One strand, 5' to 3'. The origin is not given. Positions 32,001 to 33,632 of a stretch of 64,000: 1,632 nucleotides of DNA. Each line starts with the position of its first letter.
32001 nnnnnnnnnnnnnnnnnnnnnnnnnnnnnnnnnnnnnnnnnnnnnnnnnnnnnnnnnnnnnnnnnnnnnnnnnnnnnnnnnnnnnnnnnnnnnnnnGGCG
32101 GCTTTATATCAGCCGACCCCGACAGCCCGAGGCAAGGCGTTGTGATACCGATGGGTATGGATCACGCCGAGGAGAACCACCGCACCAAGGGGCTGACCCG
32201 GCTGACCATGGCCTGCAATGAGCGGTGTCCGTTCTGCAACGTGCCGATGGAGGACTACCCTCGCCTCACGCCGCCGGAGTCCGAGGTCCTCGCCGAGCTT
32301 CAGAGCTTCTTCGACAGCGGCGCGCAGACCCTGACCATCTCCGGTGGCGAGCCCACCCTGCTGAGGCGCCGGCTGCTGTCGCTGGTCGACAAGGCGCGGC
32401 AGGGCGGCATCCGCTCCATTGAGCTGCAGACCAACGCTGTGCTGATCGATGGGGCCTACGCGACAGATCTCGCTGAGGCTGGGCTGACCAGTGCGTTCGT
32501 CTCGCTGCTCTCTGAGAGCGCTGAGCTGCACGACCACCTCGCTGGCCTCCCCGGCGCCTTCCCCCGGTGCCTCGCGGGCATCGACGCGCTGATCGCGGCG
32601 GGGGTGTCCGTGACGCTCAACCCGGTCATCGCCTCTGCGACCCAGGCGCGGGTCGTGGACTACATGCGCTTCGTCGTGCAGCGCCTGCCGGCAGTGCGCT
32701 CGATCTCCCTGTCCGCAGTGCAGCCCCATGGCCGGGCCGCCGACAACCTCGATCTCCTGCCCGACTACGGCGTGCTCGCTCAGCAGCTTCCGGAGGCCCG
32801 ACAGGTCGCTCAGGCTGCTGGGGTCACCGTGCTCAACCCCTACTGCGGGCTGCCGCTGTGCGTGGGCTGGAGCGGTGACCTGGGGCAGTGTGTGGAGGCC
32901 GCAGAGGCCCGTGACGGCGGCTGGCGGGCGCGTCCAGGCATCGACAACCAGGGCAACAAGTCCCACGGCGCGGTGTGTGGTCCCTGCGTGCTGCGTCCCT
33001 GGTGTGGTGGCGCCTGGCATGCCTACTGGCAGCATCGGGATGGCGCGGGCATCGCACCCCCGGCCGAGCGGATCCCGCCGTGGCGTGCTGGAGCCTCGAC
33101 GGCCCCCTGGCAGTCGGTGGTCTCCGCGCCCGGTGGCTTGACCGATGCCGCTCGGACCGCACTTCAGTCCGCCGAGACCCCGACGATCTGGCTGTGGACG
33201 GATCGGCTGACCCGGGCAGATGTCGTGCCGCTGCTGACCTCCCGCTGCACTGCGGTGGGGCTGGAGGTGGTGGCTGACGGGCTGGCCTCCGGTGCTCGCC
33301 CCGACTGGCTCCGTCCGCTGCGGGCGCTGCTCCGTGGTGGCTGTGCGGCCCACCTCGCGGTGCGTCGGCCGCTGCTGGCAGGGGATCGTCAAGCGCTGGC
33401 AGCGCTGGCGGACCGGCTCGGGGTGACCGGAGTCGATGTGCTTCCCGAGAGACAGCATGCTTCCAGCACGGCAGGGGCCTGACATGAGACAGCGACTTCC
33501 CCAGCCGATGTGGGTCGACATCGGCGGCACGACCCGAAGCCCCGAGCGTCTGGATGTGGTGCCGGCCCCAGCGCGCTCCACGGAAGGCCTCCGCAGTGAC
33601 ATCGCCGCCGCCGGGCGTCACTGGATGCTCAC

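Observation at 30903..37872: Central locus: HExxH hydroxylase-like gene facing four translationally coupled rSAM-family genes, with no conventional precursor gene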

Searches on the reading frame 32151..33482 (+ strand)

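Call 9: search_protein_families(library=pfam, proteins=[window:32151-33482:+], max_evalue=0.01)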
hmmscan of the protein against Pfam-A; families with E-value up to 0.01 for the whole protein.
window:32151-33482:+ (443 aa): 2 families
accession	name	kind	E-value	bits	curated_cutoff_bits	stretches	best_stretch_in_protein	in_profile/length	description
PF04055.27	Radical_SAM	-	1e-16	62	29.5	1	19-160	4-150/166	Radical SAM superfamily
PF13353.11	Fer4_12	-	0.00092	20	22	1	21-86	14-81/137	4Fe-4S single cluster domain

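Call 10: search_protein_families(library=ncbifam, proteins=[window:32151-33482:+], max_evalue=0.01)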
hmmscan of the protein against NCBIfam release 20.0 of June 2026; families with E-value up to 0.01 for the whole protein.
window:32151-33482:+ (443 aa): 39 families (the best 25 are shown)
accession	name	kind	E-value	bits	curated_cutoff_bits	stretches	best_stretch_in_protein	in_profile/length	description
TIGR03977.1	rSAM_pair_HxsC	equivalog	3.8e-26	91.6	267.9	1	18-235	31-254/292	His-Xaa-Ser system radical SAM maturase HxsC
NF045646.2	rSAM_Se_TrsS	equivalog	1.7e-19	69.7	490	1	10-198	84-274/441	radical SAM (seleno)protein TrsS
TIGR02668.1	moaA_archaeal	equivalog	3.2e-18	65.8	325.25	1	17-178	15-176/303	GTP 3',8-cyclase MoaA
TIGR02109.1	PQQ_syn_pqqE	equivalog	5.3e-18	65.1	381.35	1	15-222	10-211/358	pyrroloquinoline quinone biosynthesis protein PqqE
TIGR02666.1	moaA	equivalog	6.9e-18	64.7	284.05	1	18-208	16-212/336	GTP 3',8-cyclase MoaA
NF045574.1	sacti_mat_StsB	exception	1.4e-17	63.7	625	1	17-198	101-277/466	StsB family radical SAM/SPASM domain sactipeptide maturase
TIGR04545.1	rSAM_ahbD_hemeb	equivalog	5.6e-17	62.2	500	1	18-198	6-183/339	heme b synthase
NF038332.1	rSAM_rare_HxsC4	exception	8.7e-17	61.3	500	1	20-238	22-243/335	radical SAM protein HxsC4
TIGR04303.1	GeoRSP_rSAM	equivalog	1.3e-15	57.8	400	1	21-177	14-166/325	GeoRSP system radical SAM/SPASM protein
TIGR04053.2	TIGR04053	equivalog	1.3e-14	54.2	395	1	18-204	14-200/366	TIGR04053 family radical SAM/SPASM domain-containing protein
TIGR04347.1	pseudo_SAM_Halo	equivalog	1.8e-14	53.8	525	1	10-163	36-187/390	TIGR04347 family pseudo-SAM/SPASM protein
TIGR04055.1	rSAM_NirJ2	equivalog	1.2e-13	51.3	500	1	19-197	7-181/326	putative heme d1 biosynthesis radical SAM protein NirJ2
NF001199.0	PRK00164.2-1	equivalog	2e-13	50.2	231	1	18-178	18-178/308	GTP 3',8-cyclase MoaA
TIGR04546.1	rSAM_ahbC_deAc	equivalog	3.8e-13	49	650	1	18-168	45-193/390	12,18-didecarboxysiroheme deacetylase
NF045702.1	rSAM_GDGT_ether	equivalog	1.5e-12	47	450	1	8-198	82-276/486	tetraether lipid synthase Tes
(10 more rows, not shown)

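Call 32: search_protein_families(library=padloc, proteins=[window:32151-33482:+], max_evalue=0.001)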
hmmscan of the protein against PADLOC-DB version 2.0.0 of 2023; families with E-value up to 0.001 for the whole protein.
window:32151-33482:+ (443 aa): 3 families
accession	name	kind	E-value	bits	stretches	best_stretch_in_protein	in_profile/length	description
PDLC02903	pVip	-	6.2e-11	40.3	1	18-109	6-91/257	Viperins not associated with kinases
PDLC02904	pVip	-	1.8e-08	32.2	1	18-102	9-91/262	Viperins associated with kinases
PDLC02905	pVip-kinase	-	2.2e-05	21.9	1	18-98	188-272/474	Viperin-kinase fusion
